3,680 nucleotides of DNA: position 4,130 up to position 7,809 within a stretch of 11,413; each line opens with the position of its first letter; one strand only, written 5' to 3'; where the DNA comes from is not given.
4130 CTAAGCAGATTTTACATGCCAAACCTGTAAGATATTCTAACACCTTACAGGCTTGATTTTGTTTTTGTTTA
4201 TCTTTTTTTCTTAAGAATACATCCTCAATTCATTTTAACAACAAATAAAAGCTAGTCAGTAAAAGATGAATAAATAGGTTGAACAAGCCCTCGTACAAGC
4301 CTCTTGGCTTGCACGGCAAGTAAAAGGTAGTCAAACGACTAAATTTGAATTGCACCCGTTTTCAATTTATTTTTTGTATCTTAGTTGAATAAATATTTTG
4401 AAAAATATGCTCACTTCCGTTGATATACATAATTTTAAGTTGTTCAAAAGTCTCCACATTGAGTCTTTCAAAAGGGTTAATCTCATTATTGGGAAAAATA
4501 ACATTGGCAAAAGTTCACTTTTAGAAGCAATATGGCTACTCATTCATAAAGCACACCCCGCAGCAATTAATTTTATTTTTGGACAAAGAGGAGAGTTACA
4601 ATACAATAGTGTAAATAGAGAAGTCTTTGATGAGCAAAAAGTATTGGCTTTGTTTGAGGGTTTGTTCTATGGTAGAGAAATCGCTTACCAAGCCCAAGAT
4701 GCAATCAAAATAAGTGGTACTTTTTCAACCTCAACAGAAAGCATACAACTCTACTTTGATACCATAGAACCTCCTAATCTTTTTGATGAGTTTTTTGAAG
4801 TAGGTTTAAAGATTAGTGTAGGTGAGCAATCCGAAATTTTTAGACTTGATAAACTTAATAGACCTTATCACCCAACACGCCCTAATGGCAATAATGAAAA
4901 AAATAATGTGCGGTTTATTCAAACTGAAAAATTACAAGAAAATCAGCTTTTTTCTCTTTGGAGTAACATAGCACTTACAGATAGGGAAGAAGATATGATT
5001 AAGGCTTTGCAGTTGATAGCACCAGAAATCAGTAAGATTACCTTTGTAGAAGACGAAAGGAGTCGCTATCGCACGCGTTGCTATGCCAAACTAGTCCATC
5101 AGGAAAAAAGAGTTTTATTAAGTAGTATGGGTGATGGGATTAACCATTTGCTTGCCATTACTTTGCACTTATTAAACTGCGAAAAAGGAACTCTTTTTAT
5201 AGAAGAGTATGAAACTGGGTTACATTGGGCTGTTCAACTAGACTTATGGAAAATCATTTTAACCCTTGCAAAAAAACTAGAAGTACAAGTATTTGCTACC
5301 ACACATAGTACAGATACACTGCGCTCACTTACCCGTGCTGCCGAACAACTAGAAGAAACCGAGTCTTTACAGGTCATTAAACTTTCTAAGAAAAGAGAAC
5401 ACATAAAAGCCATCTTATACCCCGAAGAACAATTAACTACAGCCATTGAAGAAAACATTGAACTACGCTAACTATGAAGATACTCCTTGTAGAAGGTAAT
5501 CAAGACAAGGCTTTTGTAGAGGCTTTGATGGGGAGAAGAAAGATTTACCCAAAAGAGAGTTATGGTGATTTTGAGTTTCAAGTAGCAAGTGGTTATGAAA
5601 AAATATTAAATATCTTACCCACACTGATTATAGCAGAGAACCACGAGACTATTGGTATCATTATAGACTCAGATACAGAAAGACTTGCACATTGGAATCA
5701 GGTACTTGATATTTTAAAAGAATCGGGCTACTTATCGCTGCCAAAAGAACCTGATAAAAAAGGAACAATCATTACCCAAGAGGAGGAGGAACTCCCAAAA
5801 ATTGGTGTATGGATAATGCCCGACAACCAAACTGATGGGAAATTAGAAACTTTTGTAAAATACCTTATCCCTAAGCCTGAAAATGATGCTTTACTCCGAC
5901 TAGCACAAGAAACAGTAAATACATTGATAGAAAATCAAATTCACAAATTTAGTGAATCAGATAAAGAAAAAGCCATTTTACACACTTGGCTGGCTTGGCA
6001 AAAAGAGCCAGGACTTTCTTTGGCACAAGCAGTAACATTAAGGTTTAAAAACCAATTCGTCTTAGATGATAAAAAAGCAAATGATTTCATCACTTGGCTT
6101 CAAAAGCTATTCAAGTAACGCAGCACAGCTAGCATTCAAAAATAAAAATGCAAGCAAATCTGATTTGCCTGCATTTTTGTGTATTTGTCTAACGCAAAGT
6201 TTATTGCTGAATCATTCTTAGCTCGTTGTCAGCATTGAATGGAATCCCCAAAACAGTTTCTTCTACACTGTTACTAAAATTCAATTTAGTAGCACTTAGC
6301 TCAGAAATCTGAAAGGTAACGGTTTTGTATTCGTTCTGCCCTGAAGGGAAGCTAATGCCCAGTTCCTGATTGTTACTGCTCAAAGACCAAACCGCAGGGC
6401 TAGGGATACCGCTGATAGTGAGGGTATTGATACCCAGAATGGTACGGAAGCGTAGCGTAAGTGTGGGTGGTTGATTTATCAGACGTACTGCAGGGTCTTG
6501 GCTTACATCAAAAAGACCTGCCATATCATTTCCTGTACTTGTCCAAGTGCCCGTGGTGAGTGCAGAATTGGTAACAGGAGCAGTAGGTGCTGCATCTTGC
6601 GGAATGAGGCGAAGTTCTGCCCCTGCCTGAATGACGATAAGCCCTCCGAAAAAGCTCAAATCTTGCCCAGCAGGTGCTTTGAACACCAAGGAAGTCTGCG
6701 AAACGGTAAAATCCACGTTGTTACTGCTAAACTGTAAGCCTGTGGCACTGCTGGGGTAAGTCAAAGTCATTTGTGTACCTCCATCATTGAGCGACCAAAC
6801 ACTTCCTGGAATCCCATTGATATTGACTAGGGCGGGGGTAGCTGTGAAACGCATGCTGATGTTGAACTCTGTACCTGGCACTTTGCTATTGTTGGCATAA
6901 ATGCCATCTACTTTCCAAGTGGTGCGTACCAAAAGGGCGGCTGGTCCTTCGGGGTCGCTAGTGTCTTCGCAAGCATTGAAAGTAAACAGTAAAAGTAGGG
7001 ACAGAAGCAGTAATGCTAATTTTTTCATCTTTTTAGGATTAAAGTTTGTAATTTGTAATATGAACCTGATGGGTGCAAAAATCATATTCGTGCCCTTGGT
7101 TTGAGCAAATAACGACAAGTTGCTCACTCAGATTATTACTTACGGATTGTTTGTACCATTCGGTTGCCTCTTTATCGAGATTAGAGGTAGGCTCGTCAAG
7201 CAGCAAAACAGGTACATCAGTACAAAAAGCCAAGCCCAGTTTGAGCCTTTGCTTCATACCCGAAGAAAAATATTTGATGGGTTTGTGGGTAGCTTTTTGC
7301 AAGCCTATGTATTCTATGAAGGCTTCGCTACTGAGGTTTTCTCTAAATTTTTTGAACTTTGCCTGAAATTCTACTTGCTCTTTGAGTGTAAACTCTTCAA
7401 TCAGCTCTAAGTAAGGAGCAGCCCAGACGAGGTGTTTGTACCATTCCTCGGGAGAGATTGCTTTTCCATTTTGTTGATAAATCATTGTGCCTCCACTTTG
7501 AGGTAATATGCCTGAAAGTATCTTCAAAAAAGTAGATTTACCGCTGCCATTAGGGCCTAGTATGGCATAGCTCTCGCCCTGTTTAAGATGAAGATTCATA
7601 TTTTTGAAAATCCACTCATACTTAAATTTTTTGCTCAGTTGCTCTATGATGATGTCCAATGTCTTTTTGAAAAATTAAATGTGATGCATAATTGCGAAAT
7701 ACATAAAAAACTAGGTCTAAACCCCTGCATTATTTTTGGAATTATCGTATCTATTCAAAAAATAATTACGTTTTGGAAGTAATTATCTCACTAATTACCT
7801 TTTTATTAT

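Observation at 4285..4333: Hairpin-containing ~49-bp repeat family present twice in intergenic DNA (copy A, upstream of the ATPase gene)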

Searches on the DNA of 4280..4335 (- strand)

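Call 56: build_rna_model(alignment_id=A4, structure=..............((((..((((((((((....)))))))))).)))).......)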
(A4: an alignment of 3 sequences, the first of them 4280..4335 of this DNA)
Model R1 built from alignment A4 (3 sequences, 56 columns); structure: as given.
model positions 56; base pairs 14; branch points 0; effective number of sequences 2.97; information 0.994 bits per position. Calibrated on 0.2 Mb of random sequence (short: E-values are rough).
structure used (alignment columns):
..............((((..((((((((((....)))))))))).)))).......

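Call 59: search_with_rna_model(model_id=R1, sources=[window, L003, L037, L038, L040, L041, L042, L043, L044, L045, L001, L002, L004, L005, L006, L008, L009, L010, L011, L012, L013, L014, L017, L018, L019, L020, L022, L023, L026, L027, L028, L029, L030, L031, L032, L033, L034, L035], max_evalue=10)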
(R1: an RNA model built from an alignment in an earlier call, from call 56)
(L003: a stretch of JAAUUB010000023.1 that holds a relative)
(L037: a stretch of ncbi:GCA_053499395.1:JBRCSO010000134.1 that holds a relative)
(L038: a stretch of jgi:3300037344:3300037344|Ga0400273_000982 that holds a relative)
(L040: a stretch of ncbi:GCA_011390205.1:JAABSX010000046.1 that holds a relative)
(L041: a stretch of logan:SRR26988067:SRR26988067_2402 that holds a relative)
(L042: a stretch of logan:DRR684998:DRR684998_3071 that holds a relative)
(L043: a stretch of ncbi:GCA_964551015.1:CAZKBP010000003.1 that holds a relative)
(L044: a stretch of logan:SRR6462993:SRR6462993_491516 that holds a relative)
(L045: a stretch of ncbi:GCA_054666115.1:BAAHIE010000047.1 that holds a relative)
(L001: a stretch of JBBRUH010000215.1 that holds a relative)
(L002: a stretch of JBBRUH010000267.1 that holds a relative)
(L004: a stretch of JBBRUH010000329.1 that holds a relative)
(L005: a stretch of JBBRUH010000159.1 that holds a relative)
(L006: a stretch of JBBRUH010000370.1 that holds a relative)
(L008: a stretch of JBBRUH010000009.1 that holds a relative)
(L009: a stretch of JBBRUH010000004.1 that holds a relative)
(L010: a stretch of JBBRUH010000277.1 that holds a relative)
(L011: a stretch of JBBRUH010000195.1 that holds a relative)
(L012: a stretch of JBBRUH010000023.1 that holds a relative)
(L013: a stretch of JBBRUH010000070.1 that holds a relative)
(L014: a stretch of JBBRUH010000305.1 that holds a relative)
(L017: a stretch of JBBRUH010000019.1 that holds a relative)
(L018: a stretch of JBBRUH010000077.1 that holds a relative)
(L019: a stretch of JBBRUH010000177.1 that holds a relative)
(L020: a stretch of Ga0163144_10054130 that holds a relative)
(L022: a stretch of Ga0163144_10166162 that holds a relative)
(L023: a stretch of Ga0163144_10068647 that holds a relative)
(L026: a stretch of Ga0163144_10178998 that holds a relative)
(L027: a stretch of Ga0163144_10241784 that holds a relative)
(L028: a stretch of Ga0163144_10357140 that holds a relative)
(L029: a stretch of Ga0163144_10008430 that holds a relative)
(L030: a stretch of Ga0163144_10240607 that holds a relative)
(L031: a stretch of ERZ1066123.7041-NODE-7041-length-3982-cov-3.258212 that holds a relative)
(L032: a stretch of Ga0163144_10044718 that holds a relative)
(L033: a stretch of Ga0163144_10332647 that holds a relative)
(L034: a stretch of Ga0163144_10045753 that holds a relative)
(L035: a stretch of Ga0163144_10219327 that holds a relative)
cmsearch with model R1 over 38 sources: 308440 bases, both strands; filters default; matches with E-value up to 10: 82.
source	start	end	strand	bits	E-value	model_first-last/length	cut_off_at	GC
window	8758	8813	-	80.1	6.2e-17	1-56/56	no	0.52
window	4280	4335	-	78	2.1e-16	1-56/56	no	0.48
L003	909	964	+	76.6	4.6e-16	1-56/56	no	0.52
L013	3201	3254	-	39.2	8.4e-07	1-56/56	no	0.43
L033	797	850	-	37.7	2e-06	1-56/56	no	0.41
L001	55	108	-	34.6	1.1e-05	1-56/56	no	0.44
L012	6133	6186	-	34.6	1.1e-05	1-56/56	no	0.44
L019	2325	2378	-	34.6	1.1e-05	1-56/56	no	0.44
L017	6803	6856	+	34.2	1.4e-05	1-56/56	no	0.46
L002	2717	2743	-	33.1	2.6e-05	19-45/56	no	0.59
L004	102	128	+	33.1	2.6e-05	19-45/56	no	0.59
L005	7416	7442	-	33.1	2.6e-05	19-45/56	no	0.59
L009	1551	1577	+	33.1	2.6e-05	19-45/56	no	0.59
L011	1711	1737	+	33.1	2.6e-05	19-45/56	no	0.59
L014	4038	4064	-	33.1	2.6e-05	19-45/56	no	0.59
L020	6888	6914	+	33.1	2.6e-05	19-45/56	no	0.59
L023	1305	1331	-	33.1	2.6e-05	19-45/56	no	0.59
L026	1759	1785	+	33.1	2.6e-05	19-45/56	no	0.59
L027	316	342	-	33.1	2.6e-05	19-45/56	no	0.59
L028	1614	1640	+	33.1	2.6e-05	19-45/56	no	0.59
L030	466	492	-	33.1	2.6e-05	19-45/56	no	0.59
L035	1202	1228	+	33.1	2.6e-05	19-45/56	no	0.59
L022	1065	1091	-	31.4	7.2e-05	19-45/56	no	0.63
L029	5239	5264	-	31.3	7.5e-05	20-45/56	no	0.58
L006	4819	4843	-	31.1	8.5e-05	21-45/56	no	0.6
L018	2321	2345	-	31.1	8.5e-05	21-45/56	no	0.6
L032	1210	1234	-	31.1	8.5e-05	21-45/56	no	0.6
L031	844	890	+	30.4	0.00012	1-56/56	no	0.53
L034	1505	1558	-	30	0.00016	1-56/56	no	0.35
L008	3078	3099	+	29.9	0.00017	22-43/56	no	0.59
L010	1318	1371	-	28.5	0.00037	1-56/56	no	0.37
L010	5173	5232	-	28.3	0.00042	1-56/56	no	0.37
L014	4002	4027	+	26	0.0015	20-45/56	no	0.5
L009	1588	1613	-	25.9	0.0017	20-45/56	no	0.54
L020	6925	6950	-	25.9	0.0017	20-45/56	no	0.54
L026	1796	1821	-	25.9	0.0017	20-45/56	no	0.54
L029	5203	5228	+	25.9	0.0017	20-45/56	no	0.54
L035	1239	1264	-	25.9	0.0017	20-45/56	no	0.54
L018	2357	2382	-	25.9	0.0017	20-45/56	no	0.54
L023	1270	1294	+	25.1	0.0026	21-45/56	no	0.52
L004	138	166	-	24.6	0.0033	18-46/56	no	0.52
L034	5360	5413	-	23.2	0.0076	1-56/56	no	0.39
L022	1029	1054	+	23.2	0.0076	20-45/56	no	0.46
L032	1174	1199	+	20.9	0.027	20-45/56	no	0.5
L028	1651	1676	-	20.9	0.027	20-45/56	no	0.5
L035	1282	1307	-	20.9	0.027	20-45/56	no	0.5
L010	5149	5174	+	20.9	0.027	20-45/56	no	0.5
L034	5336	5361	+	20.9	0.027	20-45/56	no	0.5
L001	31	56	+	18.9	0.085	20-45/56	no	0.58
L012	6109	6134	+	18.9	0.085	20-45/56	no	0.58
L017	6855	6880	-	18.9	0.085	20-45/56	no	0.58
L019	2301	2326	+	18.9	0.085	20-45/56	no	0.58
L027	280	305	+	18.4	0.12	20-45/56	no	0.5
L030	411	436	+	17.8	0.17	20-45/56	no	0.46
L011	1751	1770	-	15.7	0.53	23-42/56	no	0.5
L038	3106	3127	+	15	0.83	22-43/56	no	0.45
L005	7380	7405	+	14.8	0.92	20-45/56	no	0.46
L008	3068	3118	-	14.7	0.98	1-56/56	no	0.41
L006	4820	4844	+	14.5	1.1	21-45/56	no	0.6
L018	2322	2346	+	14.5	1.1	21-45/56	no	0.6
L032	1211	1235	+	14.5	1.1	21-45/56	no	0.6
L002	117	165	-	14.2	1.3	1-56/56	no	0.33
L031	850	883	-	13.7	1.7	15-53/56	no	0.59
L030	468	489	+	13.3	2.1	22-43/56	no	0.59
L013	3214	3235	+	13.3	2.1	22-43/56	no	0.59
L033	810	831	+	13.3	2.1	22-43/56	no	0.59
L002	2719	2740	+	13.3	2.1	22-43/56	no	0.59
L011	1714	1735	-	13.3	2.1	22-43/56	no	0.59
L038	3072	3093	+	13.2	2.2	22-43/56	no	0.41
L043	1984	2030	+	12.2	4.1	1-56/56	no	0.38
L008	5569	5594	-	11.6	5.5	1-56/56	no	0.31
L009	2423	2449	+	11.6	5.6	1-56/56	no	0.22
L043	1985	2036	-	11.3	6.8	1-56/56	no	0.4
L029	8833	8929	+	10.8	8.7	1-56/56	no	0.4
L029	11660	11690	+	10.6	9.6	1-56/56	no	0.45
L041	4888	4914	+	10.6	9.8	1-56/56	no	0.22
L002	2143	2173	-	10.6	9.9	1-56/56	no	0.35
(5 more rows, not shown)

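Call 73: search_with_rna_model(model_id=R1, sources=[window, L003, L001, L002, L004, L005, L006, L008, L009, L010, L011, L012, L013, L014, L017, L018, L019, L020, L022, L023, L026, L027, L028, L029, L030, L031, L032, L033, L034, L035], max_evalue=0.2, make_alignment=true)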
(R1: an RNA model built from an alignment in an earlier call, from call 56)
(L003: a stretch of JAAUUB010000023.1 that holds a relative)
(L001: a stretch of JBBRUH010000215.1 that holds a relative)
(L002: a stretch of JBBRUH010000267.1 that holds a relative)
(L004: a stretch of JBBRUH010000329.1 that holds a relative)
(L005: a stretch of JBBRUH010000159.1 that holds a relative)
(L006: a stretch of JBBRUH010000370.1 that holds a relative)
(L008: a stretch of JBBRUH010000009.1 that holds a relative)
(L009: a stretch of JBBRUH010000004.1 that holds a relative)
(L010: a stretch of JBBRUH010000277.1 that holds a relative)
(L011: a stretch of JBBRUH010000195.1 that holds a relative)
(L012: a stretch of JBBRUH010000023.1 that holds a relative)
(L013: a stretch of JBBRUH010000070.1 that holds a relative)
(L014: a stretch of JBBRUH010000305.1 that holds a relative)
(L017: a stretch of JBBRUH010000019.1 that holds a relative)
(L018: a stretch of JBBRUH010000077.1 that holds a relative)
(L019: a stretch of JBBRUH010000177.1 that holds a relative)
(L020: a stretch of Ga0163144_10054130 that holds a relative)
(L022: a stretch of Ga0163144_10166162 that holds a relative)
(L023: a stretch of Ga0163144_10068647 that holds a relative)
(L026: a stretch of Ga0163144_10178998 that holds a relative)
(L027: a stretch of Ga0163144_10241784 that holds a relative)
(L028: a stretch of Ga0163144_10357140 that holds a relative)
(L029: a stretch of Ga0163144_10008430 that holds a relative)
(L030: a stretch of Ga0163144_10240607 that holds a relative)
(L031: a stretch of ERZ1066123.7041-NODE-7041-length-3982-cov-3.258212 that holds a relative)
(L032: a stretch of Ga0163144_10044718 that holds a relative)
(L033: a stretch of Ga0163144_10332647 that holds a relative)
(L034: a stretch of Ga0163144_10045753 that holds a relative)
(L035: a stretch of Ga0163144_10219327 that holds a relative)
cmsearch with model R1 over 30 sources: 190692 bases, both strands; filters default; matches with E-value up to 0.2: 55.
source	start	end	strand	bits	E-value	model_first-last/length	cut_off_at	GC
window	8758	8813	-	80.1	3.8e-17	1-56/56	no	0.52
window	4280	4335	-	78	1.3e-16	1-56/56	no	0.48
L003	909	964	+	76.6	2.8e-16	1-56/56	no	0.52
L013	3201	3254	-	39.2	5.2e-07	1-56/56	no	0.43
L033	797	850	-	37.7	1.2e-06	1-56/56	no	0.41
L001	55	108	-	34.6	6.9e-06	1-56/56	no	0.44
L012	6133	6186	-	34.6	6.9e-06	1-56/56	no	0.44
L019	2325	2378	-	34.6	6.9e-06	1-56/56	no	0.44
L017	6803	6856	+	34.2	8.9e-06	1-56/56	no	0.46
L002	2717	2743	-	33.1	1.6e-05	19-45/56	no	0.59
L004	102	128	+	33.1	1.6e-05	19-45/56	no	0.59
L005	7416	7442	-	33.1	1.6e-05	19-45/56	no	0.59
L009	1551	1577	+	33.1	1.6e-05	19-45/56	no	0.59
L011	1711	1737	+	33.1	1.6e-05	19-45/56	no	0.59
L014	4038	4064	-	33.1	1.6e-05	19-45/56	no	0.59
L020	6888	6914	+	33.1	1.6e-05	19-45/56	no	0.59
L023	1305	1331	-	33.1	1.6e-05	19-45/56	no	0.59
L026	1759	1785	+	33.1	1.6e-05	19-45/56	no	0.59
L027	316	342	-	33.1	1.6e-05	19-45/56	no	0.59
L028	1614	1640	+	33.1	1.6e-05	19-45/56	no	0.59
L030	466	492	-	33.1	1.6e-05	19-45/56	no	0.59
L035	1202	1228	+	33.1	1.6e-05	19-45/56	no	0.59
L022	1065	1091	-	31.4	4.5e-05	19-45/56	no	0.63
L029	5239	5264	-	31.3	4.6e-05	20-45/56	no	0.58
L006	4819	4843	-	31.1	5.3e-05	21-45/56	no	0.6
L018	2321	2345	-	31.1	5.3e-05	21-45/56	no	0.6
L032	1210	1234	-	31.1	5.3e-05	21-45/56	no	0.6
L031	844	890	+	30.4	7.6e-05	1-56/56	no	0.53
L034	1505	1558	-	30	9.9e-05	1-56/56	no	0.35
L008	3078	3099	+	29.9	0.0001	22-43/56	no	0.59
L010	1318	1371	-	28.5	0.00023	1-56/56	no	0.37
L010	5173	5232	-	28.3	0.00026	1-56/56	no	0.37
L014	4002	4027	+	26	0.00093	20-45/56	no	0.5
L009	1588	1613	-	25.9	0.001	20-45/56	no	0.54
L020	6925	6950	-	25.9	0.001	20-45/56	no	0.54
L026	1796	1821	-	25.9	0.001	20-45/56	no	0.54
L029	5203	5228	+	25.9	0.001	20-45/56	no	0.54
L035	1239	1264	-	25.9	0.001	20-45/56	no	0.54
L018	2357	2382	-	25.9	0.001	20-45/56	no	0.54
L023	1270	1294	+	25.1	0.0016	21-45/56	no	0.52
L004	138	166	-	24.6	0.0021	18-46/56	no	0.52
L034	5360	5413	-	23.2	0.0047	1-56/56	no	0.39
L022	1029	1054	+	23.2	0.0047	20-45/56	no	0.46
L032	1174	1199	+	20.9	0.017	20-45/56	no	0.5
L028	1651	1676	-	20.9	0.017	20-45/56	no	0.5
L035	1282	1307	-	20.9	0.017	20-45/56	no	0.5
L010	5149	5174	+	20.9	0.017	20-45/56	no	0.5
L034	5336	5361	+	20.9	0.017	20-45/56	no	0.5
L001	31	56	+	18.9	0.053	20-45/56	no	0.58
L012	6109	6134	+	18.9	0.053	20-45/56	no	0.58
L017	6855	6880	-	18.9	0.053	20-45/56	no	0.58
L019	2301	2326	+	18.9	0.053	20-45/56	no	0.58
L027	280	305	+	18.4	0.072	20-45/56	no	0.5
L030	411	436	+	17.8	0.1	20-45/56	no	0.46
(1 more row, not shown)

Alignment A6: 55 matches aligned to the model, 71 columns, each read 5' to 3' on its own strand. Consensus structure (alignment columns), stored with it:
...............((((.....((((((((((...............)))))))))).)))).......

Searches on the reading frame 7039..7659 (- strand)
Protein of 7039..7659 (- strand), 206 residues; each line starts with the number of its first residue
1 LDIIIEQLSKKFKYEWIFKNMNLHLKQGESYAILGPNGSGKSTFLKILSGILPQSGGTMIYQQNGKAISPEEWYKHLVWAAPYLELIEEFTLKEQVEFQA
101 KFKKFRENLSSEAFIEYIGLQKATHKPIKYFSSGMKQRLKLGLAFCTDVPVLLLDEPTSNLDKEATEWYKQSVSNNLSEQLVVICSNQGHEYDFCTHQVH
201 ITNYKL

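Call 9: search_protein_families(library=pfam, proteins=[window:7039-7659:-])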
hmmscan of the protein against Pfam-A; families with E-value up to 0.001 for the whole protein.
window:7039-7659:- (206 aa): 4 families
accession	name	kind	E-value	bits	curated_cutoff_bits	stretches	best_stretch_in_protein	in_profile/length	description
PF00005.33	ABC_tran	-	2.6e-26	93.3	25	1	18-159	1-137/137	ABC transporter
PF13304.12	AAA_21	-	2e-09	38.4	27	1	31-51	2-22/304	AAA domain, putative AbiEii toxin, Type IV TA system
PF02463.25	SMC_N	-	2.9e-06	27.3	40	1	29-189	25-200/220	RecF/RecN/SMC N terminal domain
PF13555.12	AAA_29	-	0.00014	22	27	1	18-45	12-39/61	P-loop containing region of AAA domain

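Call 12: search_protein_families(library=padloc, proteins=[window:7039-7659:-])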
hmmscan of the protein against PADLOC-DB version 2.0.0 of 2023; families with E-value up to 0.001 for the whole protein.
window:7039-7659:- (206 aa): 9 families
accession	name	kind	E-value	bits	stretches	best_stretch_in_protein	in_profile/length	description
PDLC04135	mad3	-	3e-22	77.7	2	116-184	258-320/374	mads_3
PDLC02980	AriA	-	1.8e-10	39.3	1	32-52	3-23/304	-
PDLC04140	mad8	-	1.7e-06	25.8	1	18-65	17-67/314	mads_8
PDLC02335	AbiLi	-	2.1e-05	21.7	1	28-49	76-97/326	AbiLi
PDLC04164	AriA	-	6.6e-05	20.6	0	10-54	7-53/253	-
PDLC00284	PtuA1|PtuA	-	0.00018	18.5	1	17-111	72-165/545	AAA ATPase domain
PDLC04893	PDC-S06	-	0.00036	17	1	16-50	86-120/862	-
PDLC04734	PDC-M62A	-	0.00043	17.4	1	18-55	50-87/597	-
PDLC03859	LmuB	-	0.00046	17.5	1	18-75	13-67/611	-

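Call 61: search_protein_families(library=ncbifam, proteins=[window:7039-7659:-], max_evalue=0.1)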
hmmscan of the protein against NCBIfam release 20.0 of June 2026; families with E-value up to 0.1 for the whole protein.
window:7039-7659:- (206 aa): 195 families (the best 25 are shown)
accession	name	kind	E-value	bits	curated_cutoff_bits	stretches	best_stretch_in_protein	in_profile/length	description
TIGR01189.1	ccmA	equivalog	7.9e-30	104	131.6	1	7-186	5-183/198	heme ABC exporter ATP-binding protein CcmA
NF000355.4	ribo_prot_ABC_F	equivalog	1.7e-28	99.8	380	1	3-178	3-165/499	ribosomal protection-like ABC-F family protein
TIGR03740.1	galliderm_ABC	subfamily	1.7e-26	93.3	309.75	1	5-184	3-178/223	lantibiotic protection ABC transporter ATP-binding subunit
TIGR01188.1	drrA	subfamily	1.8e-26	93.1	312.45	1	18-201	9-196/302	daunorubicin resistance ABC transporter, ATP-binding protein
NF010061.0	PRK13538.1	equivalog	3.5e-26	92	195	1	8-185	11-188/211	cytochrome c biogenesis heme-transporting ATPase CcmA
TIGR03608.1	L_ocin_972_ABC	subfamily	4e-26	91.8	254.85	1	5-185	1-189/206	putative bacteriocin export ABC transporter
TIGR03522.1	GldA_ABC_ATP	equivalog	1.1e-25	90.8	402.6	1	1-165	1-168/301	gliding motility-associated ABC transporter ATP-binding subunit GldA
TIGR02857.1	CydD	equivalog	2.4e-25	89.5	435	1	3-197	322-525/529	thiol reductant ABC exporter subunit CydD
NF010068.0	PRK13548.1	equivalog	1.5e-23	83.2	261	1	4-185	7-198/261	heme ABC transporter ATP-binding protein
NF011646.0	PRK15064.1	equivalog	4e-22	78.3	762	2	3-65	320-382/530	ABC-F family ATPase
NF008379.0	PRK11174.1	equivalog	5.9e-22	78.1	684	1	16-188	364-543/588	heme ABC transporter permease/ATP-binding protein CydD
NF007601.2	PRK10247.1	equivalog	3.6e-21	75.6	292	1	7-184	6-185/204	iron efflux ABC transporter ATP-binding subunit FetA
NF040873.1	AztA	equivalog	3.9e-21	75.5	220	1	15-187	5-176/191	zinc ABC transporter ATP-binding protein AztA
NF043075.1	MMSYN1_0197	equivalog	9.3e-21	74.1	550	1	4-166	4-168/341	spermidine/putrescine ABC transporter ATP-binding protein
NF033858.1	ABC2_perm_RbbA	equivalog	1.2e-20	73.1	1050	1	3-175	267-442/909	ribosome-associated ATPase/putative transporter RbbA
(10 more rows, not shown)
